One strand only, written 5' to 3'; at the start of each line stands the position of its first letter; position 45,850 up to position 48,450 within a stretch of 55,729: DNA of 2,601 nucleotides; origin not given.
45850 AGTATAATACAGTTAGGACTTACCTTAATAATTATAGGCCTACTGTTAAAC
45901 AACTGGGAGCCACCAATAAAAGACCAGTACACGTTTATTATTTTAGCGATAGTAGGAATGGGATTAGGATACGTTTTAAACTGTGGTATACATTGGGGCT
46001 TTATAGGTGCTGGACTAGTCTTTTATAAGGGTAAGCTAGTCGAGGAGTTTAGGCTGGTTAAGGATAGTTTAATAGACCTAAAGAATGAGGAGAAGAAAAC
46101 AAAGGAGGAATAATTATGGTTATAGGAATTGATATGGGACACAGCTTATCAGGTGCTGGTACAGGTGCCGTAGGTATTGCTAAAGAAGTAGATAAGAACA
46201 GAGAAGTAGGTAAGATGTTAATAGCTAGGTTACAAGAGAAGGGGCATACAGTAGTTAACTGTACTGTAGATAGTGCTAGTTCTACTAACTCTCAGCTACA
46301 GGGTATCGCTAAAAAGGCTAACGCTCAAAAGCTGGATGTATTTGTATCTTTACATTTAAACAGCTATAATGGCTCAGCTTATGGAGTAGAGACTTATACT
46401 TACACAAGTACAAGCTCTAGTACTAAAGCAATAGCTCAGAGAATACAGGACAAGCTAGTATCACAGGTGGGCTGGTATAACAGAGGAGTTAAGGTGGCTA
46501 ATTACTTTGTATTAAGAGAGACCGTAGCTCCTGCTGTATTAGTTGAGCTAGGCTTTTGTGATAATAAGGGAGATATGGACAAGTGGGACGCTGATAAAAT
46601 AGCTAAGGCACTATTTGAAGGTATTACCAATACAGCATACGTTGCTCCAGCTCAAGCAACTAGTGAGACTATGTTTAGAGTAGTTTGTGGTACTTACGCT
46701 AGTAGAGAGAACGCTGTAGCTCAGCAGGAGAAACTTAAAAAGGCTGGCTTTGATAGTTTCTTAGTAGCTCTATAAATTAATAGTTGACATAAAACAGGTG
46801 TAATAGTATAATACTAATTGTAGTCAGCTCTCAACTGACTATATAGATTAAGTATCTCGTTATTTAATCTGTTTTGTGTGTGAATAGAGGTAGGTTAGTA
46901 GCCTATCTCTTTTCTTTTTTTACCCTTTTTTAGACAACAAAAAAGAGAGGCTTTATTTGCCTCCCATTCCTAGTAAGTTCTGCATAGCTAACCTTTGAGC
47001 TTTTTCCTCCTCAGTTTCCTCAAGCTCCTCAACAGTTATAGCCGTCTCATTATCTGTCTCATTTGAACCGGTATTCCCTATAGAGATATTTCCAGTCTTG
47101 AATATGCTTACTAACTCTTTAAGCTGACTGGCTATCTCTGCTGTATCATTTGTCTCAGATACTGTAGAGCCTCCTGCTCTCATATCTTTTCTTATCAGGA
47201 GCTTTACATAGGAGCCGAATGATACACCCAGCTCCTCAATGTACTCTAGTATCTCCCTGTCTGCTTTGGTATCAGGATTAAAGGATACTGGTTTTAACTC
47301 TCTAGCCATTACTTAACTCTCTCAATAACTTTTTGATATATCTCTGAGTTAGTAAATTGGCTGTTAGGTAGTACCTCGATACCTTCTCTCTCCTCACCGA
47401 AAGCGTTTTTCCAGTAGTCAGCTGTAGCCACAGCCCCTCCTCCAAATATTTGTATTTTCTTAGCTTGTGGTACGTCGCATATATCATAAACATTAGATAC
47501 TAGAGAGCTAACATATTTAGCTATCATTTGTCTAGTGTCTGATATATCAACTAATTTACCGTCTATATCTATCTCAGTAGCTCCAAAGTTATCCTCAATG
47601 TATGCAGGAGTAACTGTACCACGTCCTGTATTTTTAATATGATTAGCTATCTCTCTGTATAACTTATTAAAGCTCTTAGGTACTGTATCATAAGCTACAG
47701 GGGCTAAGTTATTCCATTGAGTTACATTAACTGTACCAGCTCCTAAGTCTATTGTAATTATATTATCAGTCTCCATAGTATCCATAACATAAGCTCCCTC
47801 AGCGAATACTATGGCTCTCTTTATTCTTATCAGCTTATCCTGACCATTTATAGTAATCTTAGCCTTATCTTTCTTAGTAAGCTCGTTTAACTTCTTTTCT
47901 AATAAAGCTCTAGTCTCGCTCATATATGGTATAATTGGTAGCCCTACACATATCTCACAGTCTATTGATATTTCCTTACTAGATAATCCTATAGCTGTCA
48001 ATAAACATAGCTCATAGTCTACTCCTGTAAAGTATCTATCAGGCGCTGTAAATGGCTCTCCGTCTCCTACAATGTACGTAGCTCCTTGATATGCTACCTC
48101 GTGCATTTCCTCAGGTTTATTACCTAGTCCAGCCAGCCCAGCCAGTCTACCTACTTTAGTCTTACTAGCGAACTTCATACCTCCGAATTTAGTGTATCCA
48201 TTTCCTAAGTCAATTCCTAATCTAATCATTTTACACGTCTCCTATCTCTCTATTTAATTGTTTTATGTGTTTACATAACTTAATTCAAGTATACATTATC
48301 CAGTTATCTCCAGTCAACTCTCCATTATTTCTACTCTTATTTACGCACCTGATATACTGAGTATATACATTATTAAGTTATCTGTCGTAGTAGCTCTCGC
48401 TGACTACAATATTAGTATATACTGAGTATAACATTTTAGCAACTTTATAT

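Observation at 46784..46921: Orphan consensus promoter plus terminator predicts a ~100-nt sRNA antisense to the conserved CA-rich leaders of the early genes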

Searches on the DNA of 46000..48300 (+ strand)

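Call 5: search_dna_similar(query=window:46000-48300:+, collection=phages, mode=distant)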
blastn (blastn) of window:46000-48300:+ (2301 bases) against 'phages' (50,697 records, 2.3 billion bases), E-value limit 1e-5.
Records with a match: 3; places in all: 3; records where one place covers at least 80% of the query: 0.
Best place of each record, by identity: 80-90% 1; 60-80% 2.
By first word of the organism name: Staphylococcus 2; Bacillus 1.
By host as written in the record: Staphylococcus aureus 2; Bacillus cereus 1.
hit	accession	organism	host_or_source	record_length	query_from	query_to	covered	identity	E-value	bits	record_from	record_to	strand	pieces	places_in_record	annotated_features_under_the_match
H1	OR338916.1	Bacillus phage DZ1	Bacillus cereus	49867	527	607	4%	80.2%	1e-10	75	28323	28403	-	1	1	N-acetylmuramoyl-L-alanine amidase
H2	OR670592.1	Staphylococcus phage MVC_VPHSA2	Staphylococcus aureus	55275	527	607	4%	77.8%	6e-8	66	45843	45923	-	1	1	endolysin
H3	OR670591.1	Staphylococcus phage MVC_VPHSA1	Staphylococcus aureus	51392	527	607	4%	77.8%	6e-8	66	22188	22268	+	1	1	endolysin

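Call 73: search_rna_families(source=window, start=46700, end=47000, threshold=evalue, max_evalue=10)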
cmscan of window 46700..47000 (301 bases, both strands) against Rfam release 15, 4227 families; matches with E-value up to 10: 13.
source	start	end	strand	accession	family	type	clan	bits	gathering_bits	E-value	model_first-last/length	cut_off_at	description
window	46872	46960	-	RF01584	snoR03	Gene; snRNA; snoRNA; HACA-box;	-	23.1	80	0.84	1-163/163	no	small nucleolar RNA snoR03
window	46884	46967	+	RF04352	Plastid-psbA-4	Cis-reg;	CL00153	18.9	56.8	0.96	1-61/61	no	Plastid-psbA-4 3UTR RNA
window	46883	46972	+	RF03323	mir-3613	Gene; miRNA;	-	18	91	0.3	1-86/86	no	mir-3613 microRNA precursor family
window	46863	46958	+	RF01401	rseX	Gene; sRNA;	-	17.8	50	8.9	1-94/94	no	rseX Hfq binding RNA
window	46920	46956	-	RF02929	algC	Cis-reg;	-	17.6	33.8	0.5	1-52/52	no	algC RNA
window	46908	46958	-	RF00736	mir-320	Gene; miRNA;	-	17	55.5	0.24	1-76/76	no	mir-320 microRNA precursor family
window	46844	46924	+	RF00558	L20_leader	Cis-reg; leader;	-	15.3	58.7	1.6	1-127/127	no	Ribosomal protein L20 leader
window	46905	46949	-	RF04239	mir-4679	Gene; miRNA;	-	15.2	88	4.1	1-75/75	no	mir-4679 microRNA precursor family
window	46743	46809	+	RF03004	Lacto-phage-1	Gene; sRNA;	-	14.6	50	2.3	1-81/81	no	Lacto-phage-1 RNA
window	46860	46999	-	RF02157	NPPA-AS1_2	Gene; lncRNA;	-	14.2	60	5.9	1-150/150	no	NPPA antisense RNA 1 conserved region 2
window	46911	46948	-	RF03566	mir-4875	Gene; miRNA;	-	13.8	90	7.6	18-54/73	no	mir-4875 microRNA precursor family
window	46831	46964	+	RF01227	snoR83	Gene; snRNA; snoRNA; HACA-box;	-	12.9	40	9.5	1-129/129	no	Small nucleolar RNA snoR83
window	46830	46992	-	RF01819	RsaD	Gene; sRNA;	-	12.2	50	9.5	1-189/189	no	RNA Staph. aureus D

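Call 74: build_rna_model(alignment_id=A2)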
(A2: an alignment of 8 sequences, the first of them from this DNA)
Model R1 built from alignment A2 (8 sequences, 131 columns); structure: RNAalifold consensus.
model positions 105; base pairs 30; branch points 2; effective number of sequences 1.28; information 0.59 bits per position. Calibrated on 0.2 Mb of random sequence (short: E-values are rough).
structure used (alignment columns):
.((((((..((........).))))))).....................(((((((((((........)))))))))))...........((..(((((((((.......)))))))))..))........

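Call 75: search_with_rna_model(model_id=R1, sources=[window, L029, L100, L101, L181, L182, L183, L184, L185, L186, L187, L188, L189, L190, L191, L192, L193, L194, L195, L196, L197, L198, L199, L200, L201], max_evalue=1)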
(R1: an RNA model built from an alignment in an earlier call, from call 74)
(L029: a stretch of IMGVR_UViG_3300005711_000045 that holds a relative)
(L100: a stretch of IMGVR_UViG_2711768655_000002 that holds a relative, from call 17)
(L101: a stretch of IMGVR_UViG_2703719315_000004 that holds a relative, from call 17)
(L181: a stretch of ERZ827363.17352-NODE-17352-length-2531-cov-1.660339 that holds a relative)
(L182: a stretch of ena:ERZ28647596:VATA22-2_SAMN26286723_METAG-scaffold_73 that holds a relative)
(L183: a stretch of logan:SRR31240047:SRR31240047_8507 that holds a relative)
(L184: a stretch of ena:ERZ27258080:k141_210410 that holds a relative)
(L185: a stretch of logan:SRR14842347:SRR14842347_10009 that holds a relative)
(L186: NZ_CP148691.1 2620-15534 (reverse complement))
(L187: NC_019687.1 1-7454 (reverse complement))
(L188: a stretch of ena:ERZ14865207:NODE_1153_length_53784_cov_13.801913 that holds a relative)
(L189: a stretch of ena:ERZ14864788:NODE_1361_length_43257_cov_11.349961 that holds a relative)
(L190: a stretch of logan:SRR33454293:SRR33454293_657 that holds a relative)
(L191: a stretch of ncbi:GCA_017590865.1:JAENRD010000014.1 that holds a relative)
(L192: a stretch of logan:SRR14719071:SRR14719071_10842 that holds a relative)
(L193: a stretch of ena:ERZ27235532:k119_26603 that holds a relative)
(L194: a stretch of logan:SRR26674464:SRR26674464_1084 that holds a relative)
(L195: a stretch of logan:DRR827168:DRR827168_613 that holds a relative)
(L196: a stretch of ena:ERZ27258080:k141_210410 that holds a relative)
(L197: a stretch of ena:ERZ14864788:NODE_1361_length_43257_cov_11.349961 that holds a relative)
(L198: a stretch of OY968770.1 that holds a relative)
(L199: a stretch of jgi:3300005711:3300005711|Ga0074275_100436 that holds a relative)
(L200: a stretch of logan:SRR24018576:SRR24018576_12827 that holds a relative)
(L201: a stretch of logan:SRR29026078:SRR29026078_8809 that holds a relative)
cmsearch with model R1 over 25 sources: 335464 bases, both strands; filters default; matches with E-value up to 1: 29.
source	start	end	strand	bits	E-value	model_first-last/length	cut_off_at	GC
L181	701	804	-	121.5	1.6e-21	1-105/105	no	0.31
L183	3106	3212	-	117.6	9.6e-21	1-105/105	no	0.33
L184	10402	10507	-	116.1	1.9e-20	1-105/105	no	0.3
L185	2939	3044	-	116.1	1.9e-20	1-105/105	no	0.3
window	46819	46921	+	111.8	1.4e-19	1-105/105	no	0.32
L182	10377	10479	-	111.8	1.4e-19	1-105/105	no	0.32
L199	2072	2178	-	108.2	7.2e-19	1-105/105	no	0.32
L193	2663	2765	-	108.1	7.5e-19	1-105/105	no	0.32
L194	2626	2728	-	108.1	7.5e-19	1-105/105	no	0.32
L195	2626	2728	-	108.1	7.5e-19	1-105/105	no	0.32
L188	10397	10503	-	68.8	5.8e-11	1-105/105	no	0.29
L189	3191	3297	-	68.8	5.8e-11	1-105/105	no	0.29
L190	3118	3224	-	68.8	5.8e-11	1-105/105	no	0.29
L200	1009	1093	-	58.6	6.4e-09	1-105/105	no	0.28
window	51105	51212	+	23.9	0.057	1-105/105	no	0.34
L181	2423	2528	-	22.3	0.12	1-105/105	no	0.34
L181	708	740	+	22.1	0.13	66-98/105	no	0.33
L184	5865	5957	-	21.7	0.15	1-105/105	no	0.27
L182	6104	6211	-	21.3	0.19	1-105/105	no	0.32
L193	2619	2709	+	21.2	0.2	1-105/105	no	0.35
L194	2582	2672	+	21.2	0.2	1-105/105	no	0.35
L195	2582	2672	+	21.2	0.2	1-105/105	no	0.35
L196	15899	15987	+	21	0.21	1-105/105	no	0.26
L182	11505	11535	-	18.6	0.65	67-97/105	no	0.32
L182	10384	10416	+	18.2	0.77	66-98/105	no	0.39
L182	10455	10524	+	18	0.86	1-105/105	no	0.27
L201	1115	1169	+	17.9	0.91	1-105/105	no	0.18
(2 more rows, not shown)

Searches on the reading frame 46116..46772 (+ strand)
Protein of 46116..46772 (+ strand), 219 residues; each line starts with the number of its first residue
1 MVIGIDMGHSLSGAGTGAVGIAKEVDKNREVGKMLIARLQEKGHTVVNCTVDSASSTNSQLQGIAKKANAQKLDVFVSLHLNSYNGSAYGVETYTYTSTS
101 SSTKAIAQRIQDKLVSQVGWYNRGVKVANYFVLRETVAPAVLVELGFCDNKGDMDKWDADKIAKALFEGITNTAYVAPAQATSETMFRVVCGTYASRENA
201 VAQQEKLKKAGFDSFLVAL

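Call 17: find_related_loci(query=window:46116-46772:+, collection=viral_contigs, flank=10000)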
Query window:46116-46772:+ (219 aa) in viral_contigs; peptide patterns used: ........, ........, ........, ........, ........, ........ (x = any residue, [..] = any of these).
20 stretches matched a pattern; 2 encode a relative of the query (tblastn E <= 1e-3); 2 distinct loci.
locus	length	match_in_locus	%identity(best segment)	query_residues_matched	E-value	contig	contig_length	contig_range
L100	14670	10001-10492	51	1-171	1e-48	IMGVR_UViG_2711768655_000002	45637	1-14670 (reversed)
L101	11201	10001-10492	46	1-171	6e-42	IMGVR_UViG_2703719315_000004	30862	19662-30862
